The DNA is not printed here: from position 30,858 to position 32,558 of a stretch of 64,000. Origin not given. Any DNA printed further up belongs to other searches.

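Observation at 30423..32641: Three-gene cassette (small helical protein + ABC/SMC-like ATPase + PD-(D/E)xK-like nuclease) wedged between lipB and lipA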

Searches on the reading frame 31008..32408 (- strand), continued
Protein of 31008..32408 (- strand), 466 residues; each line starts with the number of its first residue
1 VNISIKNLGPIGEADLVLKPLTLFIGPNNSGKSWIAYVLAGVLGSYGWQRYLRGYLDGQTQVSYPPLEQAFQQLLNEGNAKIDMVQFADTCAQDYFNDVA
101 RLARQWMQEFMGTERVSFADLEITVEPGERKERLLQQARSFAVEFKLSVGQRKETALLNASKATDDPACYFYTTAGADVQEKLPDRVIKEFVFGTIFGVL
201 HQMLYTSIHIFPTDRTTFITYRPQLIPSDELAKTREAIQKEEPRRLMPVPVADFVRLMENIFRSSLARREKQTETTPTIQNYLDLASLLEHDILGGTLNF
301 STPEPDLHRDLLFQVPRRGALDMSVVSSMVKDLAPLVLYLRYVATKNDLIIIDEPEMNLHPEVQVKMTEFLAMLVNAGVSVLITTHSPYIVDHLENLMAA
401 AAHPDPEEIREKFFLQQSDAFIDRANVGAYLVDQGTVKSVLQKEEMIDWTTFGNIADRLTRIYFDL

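Call 64: search_protein_families(library=padloc, proteins=[L108:2014-3465:+, L108:3467-4096:+, L109:497-1921:+, L109:1923-2555:+], max_evalue=0.00001)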
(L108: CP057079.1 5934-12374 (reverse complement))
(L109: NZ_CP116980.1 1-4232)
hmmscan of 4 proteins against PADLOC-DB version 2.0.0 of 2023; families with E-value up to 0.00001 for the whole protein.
L108:2014-3465:+ (483 aa): 51 families (the best 25 are shown)
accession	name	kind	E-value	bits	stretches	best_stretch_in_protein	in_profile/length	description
PDLC04032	PD-T4-4_A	-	2.9e-260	862.1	1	1-482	1-473/474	-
PDLC04033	PD-T4-4_A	-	3.4e-90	301.4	1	1-476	1-455/460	-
PDLC04664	PDC-M47A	-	1.1e-67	227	1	1-454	1-421/461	-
PDLC04214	HEC-02A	-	4.7e-19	66.9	1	288-405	171-286/338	-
PDLC03878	NsnB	-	1.5e-18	65.7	1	2-449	4-327/345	-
PDLC02979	AriA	-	1.9e-18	65.4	1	2-401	5-373/373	-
PDLC04213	HEC-02A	-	2.2e-18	64.9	1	281-407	159-282/337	-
PDLC02980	AriA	-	1.4e-15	56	1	21-401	1-303/304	-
PDLC00285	PtuA1|PtuA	-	1.9e-12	45.2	1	336-407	263-336/432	AAA ATPase domain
PDLC02358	Old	-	5.2e-12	43.3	1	359-405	287-333/578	Old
PDLC00266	PtuA1|PtuA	-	1.5e-11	42.2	1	329-407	306-386/483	AAA ATPase domain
PDLC04146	HEC-02B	-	2.9e-11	41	1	289-412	174-294/344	-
PDLC00283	PtuA1|PtuA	-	6.2e-11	40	1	324-414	265-358/448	AAA ATPase domain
PDLC00289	PtuA1|PtuA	-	1.9e-10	38.4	1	334-409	226-300/404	AAA ATPase domain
PDLC02981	AriAB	-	1.9e-10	38.1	1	339-444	313-422/694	-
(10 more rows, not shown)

L108:3467-4096:+ (209 aa): 5 families
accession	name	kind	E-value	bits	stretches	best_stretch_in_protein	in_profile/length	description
PDLC04035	PD-T4-4_B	-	6.1e-108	357.1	1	1-208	1-205/206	-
PDLC04034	PD-T4-4_B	-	8.5e-12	43.2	1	24-148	23-137/190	-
PDLC04037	PD-T4-4_B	-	6.2e-09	33.9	1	1-163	1-151/190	-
PDLC04036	PD-T4-4_B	-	2.5e-06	25.6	1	25-165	23-166/203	-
PDLC04668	PDC-M47B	-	6.4e-06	24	0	39-144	37-130/186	-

L109:497-1921:+ (474 aa): 58 families (the best 25 are shown)
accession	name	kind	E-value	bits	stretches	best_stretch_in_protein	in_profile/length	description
PDLC04032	PD-T4-4_A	-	8e-232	768.3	1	1-473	1-472/474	-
PDLC04033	PD-T4-4_A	-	5.4e-90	300.8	1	1-467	1-455/460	-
PDLC04664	PDC-M47A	-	1.1e-65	220.4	1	1-440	1-416/461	-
PDLC03878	NsnB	-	3.2e-20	71.2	1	2-439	4-326/345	-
PDLC02979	AriA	-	3.4e-20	71.2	1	2-392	5-373/373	-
PDLC04213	HEC-02A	-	2.4e-18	64.8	1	266-423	155-304/337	-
PDLC04214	HEC-02A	-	3.3e-18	64.1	1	264-396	158-286/338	-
PDLC02980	AriA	-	8.5e-15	53.5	1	286-392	220-303/304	-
PDLC04146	HEC-02B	-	5.5e-14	49.9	1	255-397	150-288/344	-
PDLC02358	Old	-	2.6e-13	47.6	1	348-400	285-337/578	Old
PDLC00285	PtuA1|PtuA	-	4.7e-12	43.9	1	233-398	177-336/432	AAA ATPase domain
PDLC04239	PDC-M01A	-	4.7e-11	39.9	1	345-408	408-471/552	-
PDLC00265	PtuA1|PtuA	-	5.1e-11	40.4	1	13-398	24-378/479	AAA ATPase domain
PDLC04710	PDC-M56A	-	6.1e-11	39.9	1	307-410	205-304/382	-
PDLC04177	HEC-01A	-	9.7e-11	39.3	1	314-398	264-346/393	-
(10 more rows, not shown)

L109:1923-2555:+ (210 aa): 3 families
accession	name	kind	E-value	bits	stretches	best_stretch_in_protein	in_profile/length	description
PDLC04035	PD-T4-4_B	-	2.1e-94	313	1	1-208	1-205/206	-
PDLC04034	PD-T4-4_B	-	6.4e-10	37.1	1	25-141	24-130/190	-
PDLC04037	PD-T4-4_B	-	2.3e-09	35.3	1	6-163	6-151/190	-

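Call 67: get_annotated_region(hit=H1, flank=2500)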
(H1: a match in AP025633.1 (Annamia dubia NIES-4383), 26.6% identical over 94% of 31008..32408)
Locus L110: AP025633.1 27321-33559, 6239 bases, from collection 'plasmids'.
description: Annamia dubia NIES-4383 plasmid pANN4383.03 DNA, complete sequence
organism: Annamia dubia NIES-4383 (NCBI taxid 2759045)
taxonomy: Bacteria; Cyanobacteriota; Cyanophyceae; Chroococcales; Geminocystaceae; Annamia; Annamia dubia; Annamia dubia NIES-4383
host: -; source: -; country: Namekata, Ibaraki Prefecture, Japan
typing (MOB-suite, as given by PLSDB): non-mobilizable
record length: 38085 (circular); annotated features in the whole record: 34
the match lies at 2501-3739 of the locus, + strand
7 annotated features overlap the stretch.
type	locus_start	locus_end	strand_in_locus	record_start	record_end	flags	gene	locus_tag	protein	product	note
CDS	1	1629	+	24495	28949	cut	-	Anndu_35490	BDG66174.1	hypothetical protein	-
CDS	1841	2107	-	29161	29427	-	-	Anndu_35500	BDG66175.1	hypothetical protein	-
CDS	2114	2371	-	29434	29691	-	-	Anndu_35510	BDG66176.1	hypothetical protein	-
CDS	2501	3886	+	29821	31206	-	-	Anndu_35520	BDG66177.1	hypothetical protein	-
CDS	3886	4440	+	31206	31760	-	-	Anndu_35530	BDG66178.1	hypothetical protein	-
CDS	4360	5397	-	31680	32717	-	-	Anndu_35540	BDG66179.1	hypothetical protein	-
CDS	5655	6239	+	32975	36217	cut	-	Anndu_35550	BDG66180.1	hypothetical protein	-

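Call 68: get_annotated_region(hit=H2, flank=2500)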
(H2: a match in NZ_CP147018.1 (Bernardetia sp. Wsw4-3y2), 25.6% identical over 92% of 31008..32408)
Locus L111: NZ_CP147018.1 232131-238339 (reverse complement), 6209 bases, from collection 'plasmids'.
description: Bernardetia sp. Wsw4-3y2 plasmid plasmd1, complete sequence
organism: Bernardetia sp. Wsw4-3y2 (NCBI taxid 3127471)
taxonomy: Bacteria; Bacteroidota; Cytophagia; Cytophagales; Bernardetiaceae; Bernardetia; Bernardetia sp. Wsw4-3y2
host: -; source: Red alga,Red algae; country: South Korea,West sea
typing (MOB-suite, as given by PLSDB): non-mobilizable
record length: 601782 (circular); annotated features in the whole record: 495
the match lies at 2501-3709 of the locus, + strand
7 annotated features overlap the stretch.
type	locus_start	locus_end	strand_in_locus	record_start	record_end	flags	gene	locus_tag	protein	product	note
CDS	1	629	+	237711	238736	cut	thiL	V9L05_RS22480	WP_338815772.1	thiamine-phosphate kinase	GO:0009228 - thiamine biosynthetic process [Evidence IEA]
CDS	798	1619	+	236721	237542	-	panB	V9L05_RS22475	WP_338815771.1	3-methyl-2-oxobutanoate hydroxymethyltransferase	GO:0015940 - pantothenate biosynthetic process [Evidence IEA]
CDS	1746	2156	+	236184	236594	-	-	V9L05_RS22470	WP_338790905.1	STAS/SEC14 domain-containing protein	-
CDS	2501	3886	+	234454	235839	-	-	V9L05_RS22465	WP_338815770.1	AAA family ATPase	-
CDS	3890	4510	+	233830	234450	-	-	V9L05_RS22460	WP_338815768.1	hypothetical protein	-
CDS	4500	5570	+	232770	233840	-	-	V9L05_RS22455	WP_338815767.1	aminopeptidase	-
CDS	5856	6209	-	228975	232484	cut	-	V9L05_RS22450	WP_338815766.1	GMC oxidoreductase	-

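Call 69: get_annotated_region(hit=H10, flank=2500)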
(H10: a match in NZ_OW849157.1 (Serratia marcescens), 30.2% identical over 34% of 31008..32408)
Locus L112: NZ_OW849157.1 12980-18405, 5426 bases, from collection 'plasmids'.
description: Serratia marcescens isolate 0 plasmid P2, complete sequence
organism: Serratia marcescens (NCBI taxid 615)
taxonomy: Bacteria; Pseudomonadota; Gammaproteobacteria; Enterobacterales; Yersiniaceae; Serratia; Serratia marcescens
host: -; source: Homo sapiens,Complejo Asistencial Universitario de Salamanca (Salamanca); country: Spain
typing (MOB-suite, as given by PLSDB): mobilizable; relaxase MOBP
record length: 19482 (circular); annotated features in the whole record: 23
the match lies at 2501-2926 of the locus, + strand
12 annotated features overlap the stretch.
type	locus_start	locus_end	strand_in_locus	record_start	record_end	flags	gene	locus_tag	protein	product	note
CDS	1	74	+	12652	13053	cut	-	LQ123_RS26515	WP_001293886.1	DUF86 domain-containing protein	-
CDS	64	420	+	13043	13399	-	-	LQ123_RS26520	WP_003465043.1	cupin domain-containing protein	-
CDS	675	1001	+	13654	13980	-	-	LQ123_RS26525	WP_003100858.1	hypothetical protein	-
CDS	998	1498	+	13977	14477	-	-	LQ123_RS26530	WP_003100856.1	hypothetical protein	-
CDS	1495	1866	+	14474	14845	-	-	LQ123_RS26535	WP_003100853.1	hypothetical protein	-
CDS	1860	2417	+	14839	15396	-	-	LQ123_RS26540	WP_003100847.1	recombinase family protein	GO:0006310 - DNA recombination [Evidence IEA]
CDS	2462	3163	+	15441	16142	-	-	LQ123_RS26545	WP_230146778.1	AAA family ATPase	-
CDS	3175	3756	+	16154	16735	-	-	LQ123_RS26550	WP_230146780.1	hypothetical protein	-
CDS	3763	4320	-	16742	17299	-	-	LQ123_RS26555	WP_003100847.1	recombinase family protein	GO:0006310 - DNA recombination [Evidence IEA]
CDS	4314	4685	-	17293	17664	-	-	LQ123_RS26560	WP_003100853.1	hypothetical protein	-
CDS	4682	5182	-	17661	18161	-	-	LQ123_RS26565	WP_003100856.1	hypothetical protein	-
CDS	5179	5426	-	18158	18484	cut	-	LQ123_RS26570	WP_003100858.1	hypothetical protein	-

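Call 70: get_annotated_region(hit=H11, flank=2500)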
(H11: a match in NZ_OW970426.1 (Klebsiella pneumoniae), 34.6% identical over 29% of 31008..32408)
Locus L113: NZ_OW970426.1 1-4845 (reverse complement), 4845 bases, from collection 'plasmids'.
description: Klebsiella pneumoniae isolate 147 plasmid P4, complete sequence
organism: Klebsiella pneumoniae (NCBI taxid 573)
taxonomy: Bacteria; Pseudomonadota; Gammaproteobacteria; Enterobacterales; Enterobacteriaceae; Klebsiella; Klebsiella pneumoniae
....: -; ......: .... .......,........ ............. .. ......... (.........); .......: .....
typing (MOB-suite, as given by PLSDB): non-mobilizable; replicon ColRNAI_rep_cluster_1987
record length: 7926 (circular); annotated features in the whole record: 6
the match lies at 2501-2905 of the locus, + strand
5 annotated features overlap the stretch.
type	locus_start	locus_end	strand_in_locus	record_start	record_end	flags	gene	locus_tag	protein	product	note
CDS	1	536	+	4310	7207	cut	-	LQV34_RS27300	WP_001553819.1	Tn3-like element Tn5403 family transposase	GO:0006313 - DNA transposition [Evidence IEA]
CDS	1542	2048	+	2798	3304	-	-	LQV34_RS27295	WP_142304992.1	hypothetical protein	-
CDS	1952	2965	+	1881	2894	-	-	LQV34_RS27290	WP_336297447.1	AAA family ATPase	-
CDS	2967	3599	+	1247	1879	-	-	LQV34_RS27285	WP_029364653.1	hypothetical protein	-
CDS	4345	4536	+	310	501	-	-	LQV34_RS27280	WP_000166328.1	Rop family plasmid primer RNA-binding protein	-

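Call 71: get_annotated_region(hit=H19, flank=2500)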
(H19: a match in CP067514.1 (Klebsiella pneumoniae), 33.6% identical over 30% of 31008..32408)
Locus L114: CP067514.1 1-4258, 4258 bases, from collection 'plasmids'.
description: Klebsiella pneumoniae strain ARLG-8045 plasmid pC708_5, complete sequence
organism: Klebsiella pneumoniae (NCBI taxid 573)
taxonomy: Bacteria; Pseudomonadota; Gammaproteobacteria; Enterobacterales; Enterobacteriaceae; Klebsiella; Klebsiella pneumoniae
host: -; source: Homo sapiens,other; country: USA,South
typing (MOB-suite, as given by PLSDB): non-mobilizable; replicon ColRNAI_rep_cluster_1987
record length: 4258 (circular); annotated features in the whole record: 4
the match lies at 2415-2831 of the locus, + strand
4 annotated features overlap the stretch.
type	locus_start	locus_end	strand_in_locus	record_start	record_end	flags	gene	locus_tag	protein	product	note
CDS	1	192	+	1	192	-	-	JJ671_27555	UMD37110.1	Rop family plasmid primer RNA-binding protein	-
CDS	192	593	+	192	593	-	-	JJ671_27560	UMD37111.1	helix-turn-helix domain-containing protein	-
CDS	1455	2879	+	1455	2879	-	-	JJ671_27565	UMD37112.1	AAA family ATPase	-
CDS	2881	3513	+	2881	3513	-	-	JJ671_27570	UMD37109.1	hypothetical protein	-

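Call 72: get_annotated_region(hit=H25, flank=2500)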
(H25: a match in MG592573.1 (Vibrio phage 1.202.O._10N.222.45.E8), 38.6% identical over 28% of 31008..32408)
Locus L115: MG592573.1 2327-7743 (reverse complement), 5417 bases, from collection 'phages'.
description: Vibrio phage 1.202.O._10N.222.45.E8, partial genome.
organism: Vibrio phage 1.202.O._10N.222.45.E8 (NCBI taxid 1881262)
taxonomy: Viruses; Duplodnaviria; Heunggongvirae; Uroviricota; Caudoviricetes; Peduoviridae; Canoevirus; Canoevirus canoe
host: Vibrio cyclitrophicus; source: iron chloride precipitation of 0.2um-filtered seawater, resuspended in oxalate solution; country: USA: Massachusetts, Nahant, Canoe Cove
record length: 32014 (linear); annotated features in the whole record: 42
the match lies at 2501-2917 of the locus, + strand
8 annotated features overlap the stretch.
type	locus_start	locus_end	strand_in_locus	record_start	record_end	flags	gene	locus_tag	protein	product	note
CDS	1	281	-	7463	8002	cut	-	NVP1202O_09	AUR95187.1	regulatory protein CII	NVP1202O_09; aclame_best_match:protein:proph:176026; tara_best_match:OM-RGC.v1.020727682; ...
CDS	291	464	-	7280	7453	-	-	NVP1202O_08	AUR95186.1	hypothetical protein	NVP1202O_08; tara_best_match:OM-RGC.v1.038128605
CDS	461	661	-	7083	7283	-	-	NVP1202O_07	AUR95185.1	hypothetical protein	NVP1202O_07; aclame_best_match:protein:proph:174078; tara_best_match:OM-RGC.v1.035569398; ...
CDS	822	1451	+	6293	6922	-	-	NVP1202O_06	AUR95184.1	CI repressor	NVP1202O_06; aclame_best_match:protein:proph:164499; tara_best_match:OM-RGC.v1.016440437; ...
CDS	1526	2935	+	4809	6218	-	-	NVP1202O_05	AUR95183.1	AAA domain protein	NVP1202O_05; tara_best_match:OM-RGC.v1.002332198; pfam:PF13304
CDS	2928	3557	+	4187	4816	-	-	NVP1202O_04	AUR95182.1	hypothetical protein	NVP1202O_04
CDS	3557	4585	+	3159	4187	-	-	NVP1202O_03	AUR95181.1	DNA breaking-rejoining enzyme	NVP1202O_03; aclame_best_match:protein:proph:164506; tara_best_match:OM-RGC.v1.004711837; ...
CDS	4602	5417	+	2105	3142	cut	-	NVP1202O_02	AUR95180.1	hypothetical protein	NVP1202O_02; aclame_best_match:protein:plasmid:24367; tara_best_match:OM-RGC.v1.004697219; egg:ENOG4111HU7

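Call 75: search_protein_families(library=padloc, proteins=[L110:2501-3886:+, L110:3886-4440:+, L111:2501-3886:+, L111:3890-4510:+, L115:1526-2935:+, L115:2928-3557:+, L014:4041-5249:+, L014:5246-5974:+], max_evalue=0.0001)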
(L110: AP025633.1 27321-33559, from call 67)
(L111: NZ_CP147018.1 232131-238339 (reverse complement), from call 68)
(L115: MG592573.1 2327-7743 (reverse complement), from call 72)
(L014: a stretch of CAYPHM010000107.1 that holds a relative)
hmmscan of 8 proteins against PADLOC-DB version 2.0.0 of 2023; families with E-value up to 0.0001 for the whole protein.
L110:2501-3886:+ (461 aa): 60 families (the best 25 are shown)
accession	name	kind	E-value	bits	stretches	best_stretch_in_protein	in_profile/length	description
PDLC04664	PDC-M47A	-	1.5e-231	767.2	1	1-461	1-461/461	-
PDLC04033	PD-T4-4_A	-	1.1e-160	533.8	1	1-459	1-457/460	-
PDLC04032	PD-T4-4_A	-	5.9e-70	234.5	1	1-457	1-466/474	-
PDLC02979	AriA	-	1.7e-28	98.5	1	2-366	5-373/373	-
PDLC02980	AriA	-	9.2e-21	73.1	1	22-366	2-303/304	-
PDLC03878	NsnB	-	1.2e-19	69.3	1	2-374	4-289/345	-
PDLC04214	HEC-02A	-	1e-15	55.9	1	265-386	181-302/338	-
PDLC04213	HEC-02A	-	3.3e-15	54.5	1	260-374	171-284/337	-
PDLC04146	HEC-02B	-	6.9e-15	52.9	1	264-377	181-294/344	-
PDLC02358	Old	-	3.3e-14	50.6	1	304-376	268-342/578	Old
PDLC04710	PDC-M56A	-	6.4e-13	46.4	1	320-381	239-300/382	-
PDLC04135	mad3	-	1.6e-10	39.1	1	45-377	117-339/374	mads_3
PDLC04175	HEC-01A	-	4.8e-10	37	1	321-371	268-317/363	-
PDLC00075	GajA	-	5.4e-10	36.4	1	297-370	245-314/536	AAA ATPase domain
PDLC02335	AbiLi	-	7.9e-10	36.3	1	18-369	75-243/326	AbiLi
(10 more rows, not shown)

L110:3886-4440:+ (184 aa): 7 families
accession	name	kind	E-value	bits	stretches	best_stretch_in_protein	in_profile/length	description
PDLC04668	PDC-M47B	-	2.8e-61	204.5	1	6-156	2-154/186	-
PDLC04665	PDC-M47B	-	1.3e-41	140.5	1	5-151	3-151/202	-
PDLC04667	PDC-M47B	-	8.3e-20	69.3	1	43-157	12-126/158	-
PDLC04669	PDC-M47B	-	1e-16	59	1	10-155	6-150/183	-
PDLC04666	PDC-M47B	-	1.3e-14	52.4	1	38-152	20-135/174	-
PDLC04035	PD-T4-4_B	-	1.4e-05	22.8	1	69-130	80-141/206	-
PDLC04034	PD-T4-4_B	-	4.7e-05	21.2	1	75-163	78-165/190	-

L111:2501-3886:+ (461 aa): 52 families (the best 25 are shown)
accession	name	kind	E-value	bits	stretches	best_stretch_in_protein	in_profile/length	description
PDLC04033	PD-T4-4_A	-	1.9e-99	331.9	1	1-444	1-454/460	-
PDLC04664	PDC-M47A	-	1.2e-87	292.8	1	1-409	1-412/461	-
PDLC04032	PD-T4-4_A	-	1.3e-68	230.1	1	1-451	1-472/474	-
PDLC02979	AriA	-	9.2e-28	96.1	1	2-363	5-373/373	-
PDLC03878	NsnB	-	5.8e-20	70.3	1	3-383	5-300/345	-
PDLC02980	AriA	-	1.2e-19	69.4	1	21-363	1-303/304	-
PDLC04214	HEC-02A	-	2.7e-14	51.2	1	257-367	175-286/338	-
PDLC02358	Old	-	2.7e-14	50.9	1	313-395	279-363/578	Old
PDLC04213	HEC-02A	-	2.1e-13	48.5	1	239-367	154-280/337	-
PDLC04710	PDC-M56A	-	2.5e-13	47.8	2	315-392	237-314/382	-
PDLC04146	HEC-02B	-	1e-11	42.5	1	317-380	238-299/344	-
PDLC00265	PtuA1|PtuA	-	5.8e-11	40.2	1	21-368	32-377/479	AAA ATPase domain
PDLC04177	HEC-01A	-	1.7e-10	38.5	1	203-368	185-345/393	-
PDLC00075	GajA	-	2.1e-10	37.8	1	301-367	252-314/536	AAA ATPase domain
PDLC02335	AbiLi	-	3.9e-10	37.3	1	2-369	52-247/326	AbiLi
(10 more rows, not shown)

L111:3890-4510:+ (206 aa): 6 families
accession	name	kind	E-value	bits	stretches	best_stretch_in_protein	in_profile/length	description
PDLC04035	PD-T4-4_B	-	1.1e-12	46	1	4-126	2-139/206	-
PDLC04034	PD-T4-4_B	-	6e-12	43.7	1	21-145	21-149/190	-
PDLC04668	PDC-M47B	-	7.3e-10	36.9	1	7-173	7-173/186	-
PDLC04665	PDC-M47B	-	2.3e-09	35.2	1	27-134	31-136/202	-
PDLC04666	PDC-M47B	-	2e-08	32.3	1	25-148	10-134/174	-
PDLC04037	PD-T4-4_B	-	1.3e-06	26.3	1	5-141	7-146/190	-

L115:1526-2935:+ (469 aa): 75 families (the best 25 are shown)
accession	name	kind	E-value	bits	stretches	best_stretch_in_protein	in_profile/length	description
PDLC04032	PD-T4-4_A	-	6.4e-185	613.6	1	1-469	1-474/474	-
PDLC04033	PD-T4-4_A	-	1.1e-112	375.6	1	1-465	1-459/460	-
PDLC04664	PDC-M47A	-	1.3e-85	286.1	1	1-462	1-458/461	-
PDLC02979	AriA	-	9.5e-26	89.4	1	2-381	5-373/373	-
PDLC03878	NsnB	-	8e-21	73.2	1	3-425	5-321/345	-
PDLC02980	AriA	-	5.7e-15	54.1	1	277-381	220-303/304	-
PDLC04213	HEC-02A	-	6.7e-15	53.5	1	257-385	153-280/337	-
PDLC04710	PDC-M56A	-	1.2e-14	52.2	2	2-76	3-79/382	-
PDLC04214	HEC-02A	-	2.1e-14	51.5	1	276-385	176-286/338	-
PDLC02358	Old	-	9.7e-14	49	1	334-393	282-343/578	Old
PDLC02981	AriAB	-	1.1e-13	48.7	1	298-384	291-380/694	-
PDLC04177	HEC-01A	-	1.4e-13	48.7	1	296-389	258-351/393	-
PDLC00305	PtuA1|PtuA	-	2.4e-12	44.9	1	339-402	247-309/392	AAA ATPase domain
PDLC04175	HEC-01A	-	2.2e-11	41.4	1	311-387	245-318/363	-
PDLC00289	PtuA1|PtuA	-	2.6e-11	41.2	1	304-401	216-314/404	AAA ATPase domain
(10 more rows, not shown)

L115:2928-3557:+ (209 aa): 4 families
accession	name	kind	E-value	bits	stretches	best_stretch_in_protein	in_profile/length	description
PDLC04035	PD-T4-4_B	-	6.5e-18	63.1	1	7-137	4-141/206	-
PDLC04034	PD-T4-4_B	-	1.2e-08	32.9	1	29-170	26-160/190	-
PDLC04666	PDC-M47B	-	9.8e-08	30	1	25-152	7-129/174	-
PDLC04037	PD-T4-4_B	-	9.9e-05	20.2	0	28-133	24-128/190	-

L014:4041-5249:+ (402 aa): 85 families (the best 25 are shown)
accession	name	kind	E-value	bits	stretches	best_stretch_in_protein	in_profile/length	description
PDLC04608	PDC-M38A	-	4.5e-70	235.2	1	32-401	4-366/367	-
PDLC04611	PDC-M38A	-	3.5e-38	130.1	1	33-401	2-383/383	-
PDLC02336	AbiLi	-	1.1e-33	115.3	1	33-385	2-325/340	AbiLi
PDLC04607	PDC-M38A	-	1.7e-33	113.9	1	30-401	381-714/715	-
PDLC04609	PDC-M38A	-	2.2e-30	104.1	2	219-401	186-371/371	-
PDLC02980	AriA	-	2.2e-20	71.8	2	275-353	226-304/304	-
PDLC02335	AbiLi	-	2.6e-20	70.8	1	35-364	52-247/326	AbiLi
PDLC02979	AriA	-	3.1e-18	64.7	2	33-80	3-50/373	-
PDLC04214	HEC-02A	-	3.8e-17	60.6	2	33-116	2-80/338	-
PDLC04610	PDC-M38A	-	1.1e-14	52.4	1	275-357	240-323/362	-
PDLC00271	PtuA1|PtuA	-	3.7e-14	51.1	1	32-78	2-48/421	AAA ATPase domain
PDLC04168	GajA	-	4.8e-14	50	2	32-75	3-46/570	-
PDLC00278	PtuA1|PtuA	-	9.7e-14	49.5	1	32-355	2-334/436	AAA ATPase domain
PDLC03878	NsnB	-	2.3e-13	48.6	1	33-383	2-315/345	-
PDLC02913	ATPase_I-A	-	1.5e-12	45.4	1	31-75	52-96/508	-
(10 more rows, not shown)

L014:5246-5974:+ (242 aa): 4 families
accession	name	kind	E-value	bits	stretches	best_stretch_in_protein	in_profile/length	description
PDLC04623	PDC-M38B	-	4e-07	28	1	79-218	49-194/219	-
PDLC04624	PDC-M38B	-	5.4e-07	27.5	1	95-208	65-184/220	-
PDLC04614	PDC-M38B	-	4.2e-06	24.6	0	95-225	120-261/281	-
PDLC04615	PDC-M38B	-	1e-05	23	0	88-229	113-275/293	-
